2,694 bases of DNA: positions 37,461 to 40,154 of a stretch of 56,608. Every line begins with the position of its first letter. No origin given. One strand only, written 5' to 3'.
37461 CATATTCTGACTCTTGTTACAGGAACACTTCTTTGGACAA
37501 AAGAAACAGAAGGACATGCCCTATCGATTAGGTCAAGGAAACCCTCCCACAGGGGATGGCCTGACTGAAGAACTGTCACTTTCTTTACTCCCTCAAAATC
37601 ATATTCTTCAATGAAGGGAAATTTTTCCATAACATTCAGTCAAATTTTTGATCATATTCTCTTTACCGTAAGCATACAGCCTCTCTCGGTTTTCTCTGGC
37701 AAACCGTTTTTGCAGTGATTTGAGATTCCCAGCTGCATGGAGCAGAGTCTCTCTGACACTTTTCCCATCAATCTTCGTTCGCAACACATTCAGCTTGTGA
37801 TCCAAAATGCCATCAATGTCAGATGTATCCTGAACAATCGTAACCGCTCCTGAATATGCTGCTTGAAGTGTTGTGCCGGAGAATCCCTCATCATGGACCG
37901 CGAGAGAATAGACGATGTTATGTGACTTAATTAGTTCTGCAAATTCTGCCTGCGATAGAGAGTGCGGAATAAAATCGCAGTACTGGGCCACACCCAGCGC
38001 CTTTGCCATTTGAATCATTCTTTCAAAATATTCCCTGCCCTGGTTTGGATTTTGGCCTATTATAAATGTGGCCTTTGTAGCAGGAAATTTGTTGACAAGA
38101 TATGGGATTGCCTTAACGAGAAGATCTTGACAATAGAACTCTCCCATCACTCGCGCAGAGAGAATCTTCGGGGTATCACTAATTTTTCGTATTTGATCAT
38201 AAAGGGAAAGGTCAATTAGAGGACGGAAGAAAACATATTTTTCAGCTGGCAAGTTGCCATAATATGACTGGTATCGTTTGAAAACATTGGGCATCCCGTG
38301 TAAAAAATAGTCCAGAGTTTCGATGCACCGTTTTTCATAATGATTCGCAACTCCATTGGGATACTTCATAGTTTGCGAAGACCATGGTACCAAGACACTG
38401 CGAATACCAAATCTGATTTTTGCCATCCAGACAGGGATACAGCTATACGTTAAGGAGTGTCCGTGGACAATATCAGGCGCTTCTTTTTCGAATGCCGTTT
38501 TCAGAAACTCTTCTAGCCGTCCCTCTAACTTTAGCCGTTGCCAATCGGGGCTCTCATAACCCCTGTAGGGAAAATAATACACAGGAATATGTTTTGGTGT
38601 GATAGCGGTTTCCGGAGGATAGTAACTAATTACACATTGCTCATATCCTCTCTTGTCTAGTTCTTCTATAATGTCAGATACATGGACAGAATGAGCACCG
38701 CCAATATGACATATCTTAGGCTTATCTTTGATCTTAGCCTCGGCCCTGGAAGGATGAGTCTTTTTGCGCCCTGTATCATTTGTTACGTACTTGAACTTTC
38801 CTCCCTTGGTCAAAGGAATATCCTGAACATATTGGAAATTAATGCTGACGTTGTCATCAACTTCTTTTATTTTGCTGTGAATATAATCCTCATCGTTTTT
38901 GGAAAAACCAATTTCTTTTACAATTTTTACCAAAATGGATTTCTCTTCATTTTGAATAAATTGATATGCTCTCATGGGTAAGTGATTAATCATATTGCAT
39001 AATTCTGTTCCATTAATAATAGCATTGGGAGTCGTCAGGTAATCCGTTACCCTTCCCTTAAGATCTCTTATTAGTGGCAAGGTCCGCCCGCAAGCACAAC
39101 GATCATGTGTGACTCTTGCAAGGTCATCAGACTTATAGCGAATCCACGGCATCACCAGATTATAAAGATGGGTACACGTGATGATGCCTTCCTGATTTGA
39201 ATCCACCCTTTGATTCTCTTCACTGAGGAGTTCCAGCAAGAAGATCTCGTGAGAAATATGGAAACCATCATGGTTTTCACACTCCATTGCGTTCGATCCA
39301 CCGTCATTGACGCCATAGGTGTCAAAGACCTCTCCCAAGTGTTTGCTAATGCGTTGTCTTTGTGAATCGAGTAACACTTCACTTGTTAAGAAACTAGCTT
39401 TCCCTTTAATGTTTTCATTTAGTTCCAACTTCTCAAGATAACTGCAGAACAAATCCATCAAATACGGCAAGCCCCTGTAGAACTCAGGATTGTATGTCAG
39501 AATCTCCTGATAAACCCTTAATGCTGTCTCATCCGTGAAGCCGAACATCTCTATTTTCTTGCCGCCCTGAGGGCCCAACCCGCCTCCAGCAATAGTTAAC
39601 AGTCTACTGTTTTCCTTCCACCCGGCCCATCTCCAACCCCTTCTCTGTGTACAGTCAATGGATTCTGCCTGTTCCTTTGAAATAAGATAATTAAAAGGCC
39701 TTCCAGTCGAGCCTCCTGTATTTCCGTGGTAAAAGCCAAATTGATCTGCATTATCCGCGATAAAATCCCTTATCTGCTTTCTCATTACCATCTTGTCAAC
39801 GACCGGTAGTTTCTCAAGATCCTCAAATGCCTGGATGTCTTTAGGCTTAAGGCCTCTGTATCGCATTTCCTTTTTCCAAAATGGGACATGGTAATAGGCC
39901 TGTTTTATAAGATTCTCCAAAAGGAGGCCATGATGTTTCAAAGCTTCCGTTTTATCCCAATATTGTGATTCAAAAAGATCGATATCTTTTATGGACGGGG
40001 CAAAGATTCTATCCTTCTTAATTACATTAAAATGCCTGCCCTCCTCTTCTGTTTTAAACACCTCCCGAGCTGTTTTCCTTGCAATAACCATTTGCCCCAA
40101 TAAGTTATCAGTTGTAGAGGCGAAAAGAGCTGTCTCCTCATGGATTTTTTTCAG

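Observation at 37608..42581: Single 1657-aa polypeptide fusing TPR, two glycosyltransferase modules, a methyltransferase and a CapK-like adenylating enzyme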

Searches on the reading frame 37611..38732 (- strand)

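Call 57: search_protein_families(library=pfam, proteins=[window:37611-38732:-], max_evalue=0.01)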
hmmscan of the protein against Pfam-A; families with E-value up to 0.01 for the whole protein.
window:37611-38732:- (374 aa): 5 families
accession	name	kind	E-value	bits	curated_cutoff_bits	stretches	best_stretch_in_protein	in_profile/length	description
PF13579.12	Glyco_trans_4_4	-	7.8e-11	43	29.7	1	14-120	3-105/158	Glycosyl transferase 4-like domain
PF13439.12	Glyco_transf_4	-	3.6e-07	30.8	28.5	1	15-175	5-168/170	Glycosyltransferase Family 4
PF13477.12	Glyco_trans_4_2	-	5.8e-06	27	23.4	1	6-128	1-118/139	Glycosyl transferase 4-like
PF00534.26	Glycos_transf_1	-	1.9e-05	24.7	26.4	1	183-313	11-134/172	Glycosyl transferases group 1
PF13692.12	Glyco_trans_1_4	-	8.3e-05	23.3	27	1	202-315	17-120/142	Glycosyl transferases group 1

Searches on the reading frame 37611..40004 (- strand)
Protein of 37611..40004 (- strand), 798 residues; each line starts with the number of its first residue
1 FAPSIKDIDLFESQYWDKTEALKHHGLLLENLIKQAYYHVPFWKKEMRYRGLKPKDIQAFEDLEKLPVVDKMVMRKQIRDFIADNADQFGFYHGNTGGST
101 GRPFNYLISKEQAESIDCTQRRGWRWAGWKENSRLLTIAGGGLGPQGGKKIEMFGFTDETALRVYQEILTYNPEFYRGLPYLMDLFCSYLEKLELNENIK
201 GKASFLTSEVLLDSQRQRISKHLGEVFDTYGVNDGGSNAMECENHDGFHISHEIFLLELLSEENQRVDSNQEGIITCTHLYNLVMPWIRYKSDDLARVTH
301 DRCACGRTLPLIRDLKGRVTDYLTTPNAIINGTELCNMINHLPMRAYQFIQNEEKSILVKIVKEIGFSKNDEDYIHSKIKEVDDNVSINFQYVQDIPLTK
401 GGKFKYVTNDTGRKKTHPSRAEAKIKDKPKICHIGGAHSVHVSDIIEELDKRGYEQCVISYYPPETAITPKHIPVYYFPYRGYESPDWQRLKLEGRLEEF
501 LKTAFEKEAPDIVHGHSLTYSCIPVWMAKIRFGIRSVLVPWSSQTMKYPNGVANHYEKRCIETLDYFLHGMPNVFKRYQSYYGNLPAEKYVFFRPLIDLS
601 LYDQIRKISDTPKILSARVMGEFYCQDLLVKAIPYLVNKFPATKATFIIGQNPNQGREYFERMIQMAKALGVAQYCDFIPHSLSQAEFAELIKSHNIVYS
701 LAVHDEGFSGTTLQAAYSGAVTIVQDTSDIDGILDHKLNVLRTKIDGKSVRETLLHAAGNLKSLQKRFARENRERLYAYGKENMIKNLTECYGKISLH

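Call 50: predict_structure(alignment_id=A3)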
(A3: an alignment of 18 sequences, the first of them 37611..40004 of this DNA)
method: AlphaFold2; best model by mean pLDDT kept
length: 798 residues; sequences in the alignment: 18
mean_pLDDT: 85.3   pTM: 0.49
mean pLDDT of the five models: 85.3, 84.5, 83.8, 82.5, 81.5
residues with pLDDT >= 90: 352; 70-90: 366; 50-70: 57; < 50: 23
segments of 3 or more residues with pLDDT < 50: 141-145, 412-425
pLDDT, mean of each block of 10 residues (from residue 1): 67 85 88 95 96 93 93 88 92 69 78 82 87 83 59 77 92 88 85 82 80 81 88 60 83 83 84 86 90 80 83 68 68 69 81 85 85 88 83 82 74 35 57 88 93 95 90 93 85 94 96 92 96 95 84 92 94 91 87 89 83 88 91 97 93 84 96 96 89 94 82 92 94 92 95 97 92 88 93 83
secondary structure, 60 per line:
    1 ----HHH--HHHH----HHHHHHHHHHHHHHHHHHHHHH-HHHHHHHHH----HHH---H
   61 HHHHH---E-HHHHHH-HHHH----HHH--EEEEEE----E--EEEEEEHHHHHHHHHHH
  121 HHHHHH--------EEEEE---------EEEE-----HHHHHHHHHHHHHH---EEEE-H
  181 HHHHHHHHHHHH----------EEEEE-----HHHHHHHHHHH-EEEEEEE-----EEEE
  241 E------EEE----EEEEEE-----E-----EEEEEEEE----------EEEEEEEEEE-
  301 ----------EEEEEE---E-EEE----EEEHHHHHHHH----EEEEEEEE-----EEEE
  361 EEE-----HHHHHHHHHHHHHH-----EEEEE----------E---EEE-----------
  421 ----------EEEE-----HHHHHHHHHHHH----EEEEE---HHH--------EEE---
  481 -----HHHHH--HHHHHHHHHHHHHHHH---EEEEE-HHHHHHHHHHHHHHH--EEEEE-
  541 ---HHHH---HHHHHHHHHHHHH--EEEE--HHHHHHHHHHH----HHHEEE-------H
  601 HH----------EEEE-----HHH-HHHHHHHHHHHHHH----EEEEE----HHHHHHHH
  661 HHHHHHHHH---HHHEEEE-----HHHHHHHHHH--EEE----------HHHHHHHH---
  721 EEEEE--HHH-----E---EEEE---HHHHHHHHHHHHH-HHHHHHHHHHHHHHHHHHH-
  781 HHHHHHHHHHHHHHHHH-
elements in order (helices of 4 or more, strands of 3 or more residues): H10-13 H18-39 H41-49 H60-65 H71-76 H78-81 E91-96 E104-109 H110-126 E135-139 E149-152 H158-171 E175-178 H180-192 E203-207 H213-223 E225-231 E237-241 E248-250 E255-260 E272-279 E290-299 E311-316 E322-324 E329-331 H332-339 E344-351 E357-363 H369-382 E388-392 E407-409 E431-434 H440-451 E456-460 E475-477 H486-490 H493-508 E512-516 H518-532 E535-539 H544-547 H551-563 E566-569 H572-582 E590-592 E613-616 H626-639 E644-648 H653-669 E676-679 H685-694 E697-699 H710-717 E721-725 E740-743 H747-759 H761-779 H781-797

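Call 53: fold_search(model_id=the predicted structure, library=pdb)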
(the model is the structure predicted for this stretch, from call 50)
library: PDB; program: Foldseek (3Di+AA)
matches with E <= 10: 1871; with E <= 0.001: 590
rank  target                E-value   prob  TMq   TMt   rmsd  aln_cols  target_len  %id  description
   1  4rvn_B                1.1e-26  1.00  0.39  0.69   7.8       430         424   19  Crystal structure of a Putative Acyl-CoA ligase (BT_0428) from Bacteroides thetaiotaomicron VPI-5482 at 2.20 A resolut (released 2015-01-21)
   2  4r1m_A                1.7e-26  1.00  0.37  0.66   9.0       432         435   20  Crystal structure of a Putative Acyl-CoA ligase (BT_0428) from Bacteroides thetaiotaomicron VPI-5482 at 2.48 A resolut (released 2014-08-27)
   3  4r1l_B                2.4e-26  1.00  0.38  0.69   7.8       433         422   19  Crystal structure of a Putative Acyl-CoA ligase (BT_0428) from Bacteroides thetaiotaomicron VPI-5482 at 2.42 A resolut (released 2014-08-27)
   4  4rvn_D                2.6e-26  1.00  0.39  0.69   7.9       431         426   19  Crystal structure of a Putative Acyl-CoA ligase (BT_0428) from Bacteroides thetaiotaomicron VPI-5482 at 2.20 A resolut (released 2015-01-21)
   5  4r1m_C                4.1e-26  1.00  0.37  0.66   8.9       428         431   20  Crystal structure of a Putative Acyl-CoA ligase (BT_0428) from Bacteroides thetaiotaomicron VPI-5482 at 2.48 A resolut (released 2014-08-27)
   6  4r1m_D                6.1e-26  1.00  0.39  0.69   7.9       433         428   19  Crystal structure of a Putative Acyl-CoA ligase (BT_0428) from Bacteroides thetaiotaomicron VPI-5482 at 2.48 A resolut (released 2014-08-27)
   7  4r1m_B                9.0e-26  1.00  0.38  0.68   8.0       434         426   19  Crystal structure of a Putative Acyl-CoA ligase (BT_0428) from Bacteroides thetaiotaomicron VPI-5482 at 2.48 A resolut (released 2014-08-27)
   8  4r1l_C                1.0e-25  1.00  0.37  0.65   9.1       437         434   20  Crystal structure of a Putative Acyl-CoA ligase (BT_0428) from Bacteroides thetaiotaomicron VPI-5482 at 2.42 A resolut (released 2014-08-27)
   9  4rvo_D                1.1e-25  1.00  0.38  0.67   8.0       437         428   18  Crystal structure of a Putative Acyl-CoA ligase (BT_0428) from Bacteroides thetaiotaomicron VPI-5482 at 2.41 A resolut (released 2014-12-31)
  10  4rvo_B                2.2e-25  1.00  0.38  0.68   7.9       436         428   19  Crystal structure of a Putative Acyl-CoA ligase (BT_0428) from Bacteroides thetaiotaomicron VPI-5482 at 2.41 A resolut (released 2014-12-31)
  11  4r1l_D                2.6e-25  1.00  0.38  0.67   8.0       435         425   19  Crystal structure of a Putative Acyl-CoA ligase (BT_0428) from Bacteroides thetaiotaomicron VPI-5482 at 2.42 A resolut (released 2014-08-27)
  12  2y27_A                2.8e-25  1.00  0.38  0.68   7.4       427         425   19  crystal structure of PaaK1 in complex with ATP from Burkholderia cenocepacia (released 2011-05-04)
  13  4r1l_A                4.4e-25  1.00  0.36  0.64   9.0       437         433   19  Crystal structure of a Putative Acyl-CoA ligase (BT_0428) from Bacteroides thetaiotaomicron VPI-5482 at 2.42 A resolut (released 2014-08-27)
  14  2y27_B                1.5e-24  1.00  0.39  0.69   7.4       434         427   20  crystal structure of PaaK1 in complex with ATP from Burkholderia cenocepacia (released 2011-05-04)
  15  2y4n_A                6.2e-23  1.00  0.38  0.67   7.6       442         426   19  PaaK1 in complex with phenylacetyl adenylate (released 2011-03-01)
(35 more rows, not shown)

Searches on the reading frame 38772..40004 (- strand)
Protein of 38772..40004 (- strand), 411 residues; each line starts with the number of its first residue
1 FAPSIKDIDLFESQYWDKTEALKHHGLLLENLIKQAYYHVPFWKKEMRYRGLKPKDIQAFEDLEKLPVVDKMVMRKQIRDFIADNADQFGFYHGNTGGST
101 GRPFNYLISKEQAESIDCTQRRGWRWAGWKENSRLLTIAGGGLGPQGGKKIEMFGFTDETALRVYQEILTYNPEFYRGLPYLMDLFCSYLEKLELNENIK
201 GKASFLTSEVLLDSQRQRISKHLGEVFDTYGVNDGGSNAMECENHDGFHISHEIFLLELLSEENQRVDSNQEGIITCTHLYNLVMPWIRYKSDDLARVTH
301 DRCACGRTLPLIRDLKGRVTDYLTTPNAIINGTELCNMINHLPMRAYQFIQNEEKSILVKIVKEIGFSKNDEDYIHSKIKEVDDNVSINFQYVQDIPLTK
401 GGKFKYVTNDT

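Call 67: search_solved_structures(query=window:38772-40004:-, max_evalue=0.001, show_alignments=3)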
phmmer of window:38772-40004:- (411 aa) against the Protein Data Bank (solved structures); distinct sequences matched with E-value up to 0.001: 8.
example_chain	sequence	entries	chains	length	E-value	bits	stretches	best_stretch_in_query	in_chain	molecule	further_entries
4r1l_A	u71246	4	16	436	1.3e-19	73.9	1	13-326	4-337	Phenylacetate-coenzyme A ligase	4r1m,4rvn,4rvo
6hdw_A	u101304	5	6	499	1.6e-14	57.2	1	29-341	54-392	2-hydroxyisobutyryl-CoA synthetase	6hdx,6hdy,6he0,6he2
9s3l_A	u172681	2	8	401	1.7e-12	50.5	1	203-401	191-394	Phenylacetate-CoA ligase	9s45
2y27_A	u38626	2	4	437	2.8e-10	43.2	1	31-330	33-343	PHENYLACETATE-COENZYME A LIGASE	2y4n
6siw_A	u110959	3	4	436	2.4e-09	40.1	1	202-343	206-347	PaaK-like ligase (AMP-dependent synthetase and ligase) | AMP-dependent synthetase and ligase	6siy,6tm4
6siw_B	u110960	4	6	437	2.5e-09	40.1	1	202-343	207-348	PaaK-like ligase (AMP-dependent synthetase and ligase) | AMP-dependent synthetase and ligase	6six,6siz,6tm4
6wuq_A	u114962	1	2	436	4e-09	39.4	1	202-348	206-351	AjiA1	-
2y4o_A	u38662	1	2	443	1.9e-08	37.2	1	20-349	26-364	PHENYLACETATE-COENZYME A LIGASE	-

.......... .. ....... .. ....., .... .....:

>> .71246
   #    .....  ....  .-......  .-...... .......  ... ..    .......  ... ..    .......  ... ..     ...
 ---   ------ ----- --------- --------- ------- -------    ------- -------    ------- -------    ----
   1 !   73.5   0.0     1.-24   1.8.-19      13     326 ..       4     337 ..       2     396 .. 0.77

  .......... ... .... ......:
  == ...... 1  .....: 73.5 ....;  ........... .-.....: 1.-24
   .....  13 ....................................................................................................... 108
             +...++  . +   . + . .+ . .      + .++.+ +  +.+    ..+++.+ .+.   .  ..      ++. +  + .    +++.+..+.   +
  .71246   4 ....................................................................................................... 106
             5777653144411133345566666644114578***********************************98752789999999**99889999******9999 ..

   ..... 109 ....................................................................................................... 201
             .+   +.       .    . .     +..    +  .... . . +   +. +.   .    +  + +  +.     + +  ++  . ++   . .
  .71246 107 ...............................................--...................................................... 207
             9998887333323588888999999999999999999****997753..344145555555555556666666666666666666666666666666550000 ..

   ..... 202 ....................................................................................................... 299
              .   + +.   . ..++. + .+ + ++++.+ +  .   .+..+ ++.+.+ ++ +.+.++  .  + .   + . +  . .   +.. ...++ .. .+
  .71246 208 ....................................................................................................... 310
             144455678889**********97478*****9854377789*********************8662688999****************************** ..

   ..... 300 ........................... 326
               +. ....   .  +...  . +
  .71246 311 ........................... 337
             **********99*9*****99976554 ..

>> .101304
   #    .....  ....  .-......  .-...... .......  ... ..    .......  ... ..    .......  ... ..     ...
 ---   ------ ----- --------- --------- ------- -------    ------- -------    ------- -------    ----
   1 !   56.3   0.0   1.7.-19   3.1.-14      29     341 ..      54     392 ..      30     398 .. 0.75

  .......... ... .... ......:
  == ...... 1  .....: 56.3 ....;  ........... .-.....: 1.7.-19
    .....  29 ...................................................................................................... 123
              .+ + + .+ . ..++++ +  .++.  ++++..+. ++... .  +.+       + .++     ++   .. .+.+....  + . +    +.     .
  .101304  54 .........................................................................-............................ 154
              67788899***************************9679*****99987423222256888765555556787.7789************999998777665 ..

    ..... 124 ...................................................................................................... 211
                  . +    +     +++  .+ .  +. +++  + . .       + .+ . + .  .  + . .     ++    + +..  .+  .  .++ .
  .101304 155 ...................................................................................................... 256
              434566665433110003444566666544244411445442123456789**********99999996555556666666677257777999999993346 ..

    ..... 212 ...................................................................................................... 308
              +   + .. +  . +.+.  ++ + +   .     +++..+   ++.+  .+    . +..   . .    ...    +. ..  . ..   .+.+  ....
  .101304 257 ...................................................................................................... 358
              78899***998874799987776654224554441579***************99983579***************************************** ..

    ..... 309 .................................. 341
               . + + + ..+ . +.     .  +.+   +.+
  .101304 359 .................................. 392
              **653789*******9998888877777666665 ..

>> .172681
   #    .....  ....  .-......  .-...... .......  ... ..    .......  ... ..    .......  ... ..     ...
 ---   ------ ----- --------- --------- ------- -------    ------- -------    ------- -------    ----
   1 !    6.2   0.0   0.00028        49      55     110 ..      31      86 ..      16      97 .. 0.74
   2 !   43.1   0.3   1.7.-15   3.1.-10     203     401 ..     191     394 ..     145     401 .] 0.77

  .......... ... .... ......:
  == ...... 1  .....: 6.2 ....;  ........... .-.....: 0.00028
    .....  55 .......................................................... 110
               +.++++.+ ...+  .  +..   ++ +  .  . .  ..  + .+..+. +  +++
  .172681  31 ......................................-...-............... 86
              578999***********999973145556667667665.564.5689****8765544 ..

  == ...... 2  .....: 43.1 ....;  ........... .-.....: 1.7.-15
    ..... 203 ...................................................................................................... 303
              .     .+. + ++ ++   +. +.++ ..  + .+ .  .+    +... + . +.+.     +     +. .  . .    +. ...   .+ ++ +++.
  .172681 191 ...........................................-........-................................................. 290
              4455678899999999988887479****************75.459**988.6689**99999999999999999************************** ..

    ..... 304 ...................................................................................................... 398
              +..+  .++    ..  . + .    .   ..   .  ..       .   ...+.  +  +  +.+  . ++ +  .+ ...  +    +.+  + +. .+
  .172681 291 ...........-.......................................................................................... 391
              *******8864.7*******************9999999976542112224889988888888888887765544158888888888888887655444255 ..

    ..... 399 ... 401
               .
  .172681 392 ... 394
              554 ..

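Call 87: find_homologous_proteins(query=window:38772-40004:-, max_evalue=1e-20)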
Query window:38772-40004:- (411 aa): 137 proteins with E <= 1e-20 among 4476 candidates; the best 120 are listed.
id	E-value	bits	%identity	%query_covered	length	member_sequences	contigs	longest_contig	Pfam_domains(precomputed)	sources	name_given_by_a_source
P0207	1.6e-179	616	65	99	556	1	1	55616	PF14559.13,PF27533.1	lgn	-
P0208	1.1e-175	603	65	99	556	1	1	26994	PF27533.1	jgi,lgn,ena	-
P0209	3.3e-108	381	75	54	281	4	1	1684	-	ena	-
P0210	3.5e-104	367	45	98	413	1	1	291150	PF27533.1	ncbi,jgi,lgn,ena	-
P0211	4.3e-90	321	40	97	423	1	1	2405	PF27533.1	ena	-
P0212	6.1e-89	317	40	97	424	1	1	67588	PF27533.1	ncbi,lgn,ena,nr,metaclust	ncbi:MAG: hypothetical protein AYK23_00340 [Candidatus Proteinoplasmatales archaeon SG8-5]|nr:MAG: h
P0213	2.1e-86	309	38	99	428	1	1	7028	PF27533.1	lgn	-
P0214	7.5e-85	304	40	97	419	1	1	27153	PF27533.1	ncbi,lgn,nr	ncbi:MAG: hypothetical protein PHU53_01180 [Thermoplasmata archaeon]|nr:hypothetical protein [Thermo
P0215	1.8e-68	250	33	98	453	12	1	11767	PF27533.1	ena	-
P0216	2.3e-67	246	35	98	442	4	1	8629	PF27533.1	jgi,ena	-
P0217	4.3e-63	232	34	93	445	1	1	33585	PF27533.1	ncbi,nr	ncbi:phenylacetate--CoA ligase family protein [bacterium]|nr:phenylacetate--CoA ligase family protei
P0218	1.2e-59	221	33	97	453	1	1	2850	PF27533.1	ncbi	-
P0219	2.0e-59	220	33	93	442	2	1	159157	PF27533.1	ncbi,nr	ncbi:phenylacetate--CoA ligase family protein [Methanosarcina sp. KYL-1]|nr:phenylacetate--CoA ligas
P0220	7.4e-57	212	32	95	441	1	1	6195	PF27533.1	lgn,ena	-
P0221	1.6e-56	210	31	93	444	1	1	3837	PF27533.1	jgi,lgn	-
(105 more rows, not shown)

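Call 88: find_encoding_contigs(protein=P0207, flank=10000, max_places=1)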
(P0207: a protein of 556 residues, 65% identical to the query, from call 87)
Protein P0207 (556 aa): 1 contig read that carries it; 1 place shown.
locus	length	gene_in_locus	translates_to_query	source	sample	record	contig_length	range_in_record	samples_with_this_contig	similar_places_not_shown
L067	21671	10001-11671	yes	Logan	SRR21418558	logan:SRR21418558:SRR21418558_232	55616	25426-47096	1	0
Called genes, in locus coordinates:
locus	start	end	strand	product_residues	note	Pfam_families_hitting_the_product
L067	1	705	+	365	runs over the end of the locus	PF13477:Glyco_trans_4_2 (weak), PF00534:Glycos_transf_1, PF13692:Glyco_trans_1_4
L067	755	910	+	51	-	-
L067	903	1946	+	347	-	PF26337:Gtf3_C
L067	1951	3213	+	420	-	PF01266:DAO (weak), PF01593:Amino_oxidase (weak), PF07992:Pyr_redox_2 (weak), PF13450:NAD_binding_8, PF03275:GLF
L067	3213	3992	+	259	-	PF01261:AP_endonuc_2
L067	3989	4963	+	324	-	PF01073:3Beta_HSD, PF01370:Epimerase, PF02719:Polysacc_synt_2, PF04321:RmlD_sub_bind, PF05368:NmrA, PF07993:NAD_binding_4 (faint), PF13460:NAD_binding_10, PF16363:GDP_Man_Dehyd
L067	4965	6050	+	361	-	PF00294:PfkB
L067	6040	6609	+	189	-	PF13580:SIS_2, PF01380:SIS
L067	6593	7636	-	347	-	PF01467:CTP_transf_like, PF08645:PNK3P (weak), PF13242:Hydrolase_like (weak)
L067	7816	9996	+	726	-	PF07719:TPR_2 (faint)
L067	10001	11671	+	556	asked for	PF14559:TPR_19 (faint), PF27533:CapK_C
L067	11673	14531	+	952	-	PF13414:TPR_11 (faint), PF00515:TPR_1, PF07719:TPR_2 (weak), PF13181:TPR_8 (weak), PF13439:Glyco_transf_4 (faint), PF13524:Glyco_trans_1_2, PF26337:Gtf3_C, PF00534:Glycos_transf_1, +1 more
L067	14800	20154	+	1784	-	PF00535:Glycos_transf_2, PF13641:Glyco_tranf_2_3, PF13712:Glyco_tranf_2_5 (faint), PF13439:Glyco_transf_4, PF13579:Glyco_trans_4_4 (weak), PF00534:Glycos_transf_1, PF13692:Glyco_trans_1_4, PF04464:Glyphos_transf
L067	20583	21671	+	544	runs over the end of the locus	PF00005:ABC_tran, PF02463:SMC_N (faint), PF13304:AAA_21 (faint), PF12848:ABC_tran_Xtn, PF00005:ABC_tran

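Call 89: find_encoding_contigs(protein=P0208, flank=10000, max_places=1)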
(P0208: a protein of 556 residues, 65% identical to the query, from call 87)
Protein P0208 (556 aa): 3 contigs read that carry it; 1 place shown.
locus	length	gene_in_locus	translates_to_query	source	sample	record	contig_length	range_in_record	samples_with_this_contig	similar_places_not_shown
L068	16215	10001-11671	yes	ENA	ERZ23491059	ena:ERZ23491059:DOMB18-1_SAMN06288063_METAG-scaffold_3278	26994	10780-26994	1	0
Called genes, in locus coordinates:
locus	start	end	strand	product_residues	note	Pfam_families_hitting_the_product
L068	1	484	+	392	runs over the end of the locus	PF13439:Glyco_transf_4, PF00534:Glycos_transf_1, PF13692:Glyco_trans_1_4, PF13524:Glyco_trans_1_2 (weak)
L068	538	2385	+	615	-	PF13489:Methyltransf_23, PF13847:Methyltransf_31, PF08241:Methyltransf_11, PF08242:Methyltransf_12, PF13649:Methyltransf_25, PF01209:Ubie_methyltran, PF05148:Methyltransf_8, PF13489:Methyltransf_23, +8 more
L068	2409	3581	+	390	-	PF00587:tRNA-synt_2b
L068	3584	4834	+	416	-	-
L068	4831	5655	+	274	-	PF00685:Sulfotransfer_1, PF13469:Sulfotransfer_3 (faint)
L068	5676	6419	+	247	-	PF13847:Methyltransf_31, PF08241:Methyltransf_11, PF08242:Methyltransf_12 (faint), PF13649:Methyltransf_25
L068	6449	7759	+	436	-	PF23019:DUF7033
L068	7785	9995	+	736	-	-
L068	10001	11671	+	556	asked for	PF27533:CapK_C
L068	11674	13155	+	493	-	PF14559:TPR_19 (faint), PF13439:Glyco_transf_4, PF13579:Glyco_trans_4_4 (weak), PF13692:Glyco_trans_1_4 (weak), PF13524:Glyco_trans_1_2, PF26337:Gtf3_C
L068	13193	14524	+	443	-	PF00884:Sulfatase, PF01663:Phosphodiest (faint)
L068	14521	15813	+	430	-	PF01467:CTP_transf_like, PF13714:PEP_mutase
